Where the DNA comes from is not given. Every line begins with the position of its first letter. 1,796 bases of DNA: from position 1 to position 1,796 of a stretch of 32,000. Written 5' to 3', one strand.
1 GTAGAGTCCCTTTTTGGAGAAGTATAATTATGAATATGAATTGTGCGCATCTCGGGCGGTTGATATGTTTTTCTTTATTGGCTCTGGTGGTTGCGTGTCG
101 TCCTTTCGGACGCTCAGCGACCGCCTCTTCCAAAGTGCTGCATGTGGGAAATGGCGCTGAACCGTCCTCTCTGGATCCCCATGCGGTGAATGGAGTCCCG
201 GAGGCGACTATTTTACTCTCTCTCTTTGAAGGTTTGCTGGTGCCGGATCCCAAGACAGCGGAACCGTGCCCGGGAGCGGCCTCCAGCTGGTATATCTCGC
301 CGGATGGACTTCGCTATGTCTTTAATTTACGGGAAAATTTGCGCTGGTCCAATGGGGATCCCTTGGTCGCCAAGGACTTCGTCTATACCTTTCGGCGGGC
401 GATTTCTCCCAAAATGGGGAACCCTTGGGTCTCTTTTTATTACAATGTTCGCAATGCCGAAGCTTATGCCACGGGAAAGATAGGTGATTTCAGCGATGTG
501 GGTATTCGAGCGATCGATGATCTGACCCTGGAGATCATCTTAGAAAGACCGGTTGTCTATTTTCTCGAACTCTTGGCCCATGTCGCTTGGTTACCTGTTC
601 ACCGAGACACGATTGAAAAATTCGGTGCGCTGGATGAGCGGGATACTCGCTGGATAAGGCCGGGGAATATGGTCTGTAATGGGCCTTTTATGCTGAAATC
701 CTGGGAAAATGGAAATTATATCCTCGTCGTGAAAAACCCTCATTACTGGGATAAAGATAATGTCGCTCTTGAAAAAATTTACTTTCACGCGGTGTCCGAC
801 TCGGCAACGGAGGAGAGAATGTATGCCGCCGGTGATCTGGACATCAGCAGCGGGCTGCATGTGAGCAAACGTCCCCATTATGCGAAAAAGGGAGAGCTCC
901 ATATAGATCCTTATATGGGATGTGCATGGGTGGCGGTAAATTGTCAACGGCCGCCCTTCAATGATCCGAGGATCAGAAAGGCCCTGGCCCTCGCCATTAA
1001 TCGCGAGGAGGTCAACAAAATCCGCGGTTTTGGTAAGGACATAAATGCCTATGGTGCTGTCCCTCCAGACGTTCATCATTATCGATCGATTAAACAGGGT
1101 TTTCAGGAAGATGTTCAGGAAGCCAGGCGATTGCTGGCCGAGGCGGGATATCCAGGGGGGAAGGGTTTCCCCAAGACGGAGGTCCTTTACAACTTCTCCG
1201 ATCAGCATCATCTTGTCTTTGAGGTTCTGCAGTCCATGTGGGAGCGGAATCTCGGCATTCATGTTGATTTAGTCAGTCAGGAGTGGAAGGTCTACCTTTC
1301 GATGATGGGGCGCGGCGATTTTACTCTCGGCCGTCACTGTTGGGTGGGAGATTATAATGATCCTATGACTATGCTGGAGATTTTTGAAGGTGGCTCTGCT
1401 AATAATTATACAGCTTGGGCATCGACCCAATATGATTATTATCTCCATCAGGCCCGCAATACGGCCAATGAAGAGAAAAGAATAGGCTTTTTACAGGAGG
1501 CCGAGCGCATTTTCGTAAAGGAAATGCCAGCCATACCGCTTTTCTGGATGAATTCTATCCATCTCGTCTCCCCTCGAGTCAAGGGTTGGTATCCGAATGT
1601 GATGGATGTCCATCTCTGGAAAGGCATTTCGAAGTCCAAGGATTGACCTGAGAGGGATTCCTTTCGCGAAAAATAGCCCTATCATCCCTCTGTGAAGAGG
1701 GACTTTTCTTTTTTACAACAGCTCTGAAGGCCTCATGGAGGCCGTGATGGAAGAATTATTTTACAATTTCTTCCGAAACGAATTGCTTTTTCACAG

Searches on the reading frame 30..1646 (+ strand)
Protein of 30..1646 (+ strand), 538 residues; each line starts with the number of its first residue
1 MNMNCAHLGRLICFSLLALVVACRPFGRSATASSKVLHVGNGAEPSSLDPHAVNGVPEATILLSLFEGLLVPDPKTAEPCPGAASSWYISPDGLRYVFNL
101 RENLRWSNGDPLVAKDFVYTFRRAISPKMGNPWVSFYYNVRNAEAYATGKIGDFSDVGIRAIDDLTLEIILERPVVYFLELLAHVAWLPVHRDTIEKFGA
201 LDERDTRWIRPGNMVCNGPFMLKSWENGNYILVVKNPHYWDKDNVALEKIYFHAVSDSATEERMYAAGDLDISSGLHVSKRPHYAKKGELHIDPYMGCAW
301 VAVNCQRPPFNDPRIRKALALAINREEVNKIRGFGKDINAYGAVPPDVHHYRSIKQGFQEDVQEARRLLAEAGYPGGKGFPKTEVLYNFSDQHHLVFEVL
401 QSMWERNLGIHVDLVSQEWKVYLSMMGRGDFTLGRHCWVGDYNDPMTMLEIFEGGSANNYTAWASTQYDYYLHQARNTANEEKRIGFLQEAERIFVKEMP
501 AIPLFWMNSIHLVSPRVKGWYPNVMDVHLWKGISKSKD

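Call 59: search_protein_families(library=pfam, proteins=[window:30-1646:+])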
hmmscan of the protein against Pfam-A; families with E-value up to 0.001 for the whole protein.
window:30-1646:+ (538 aa): 1 family
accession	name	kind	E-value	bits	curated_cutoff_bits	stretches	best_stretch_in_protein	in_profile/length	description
PF00496.27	SBP_bac_5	-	4.5e-87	293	32.4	1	79-458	2-366/368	Bacterial extracellular solute-binding proteins, family 5 Middle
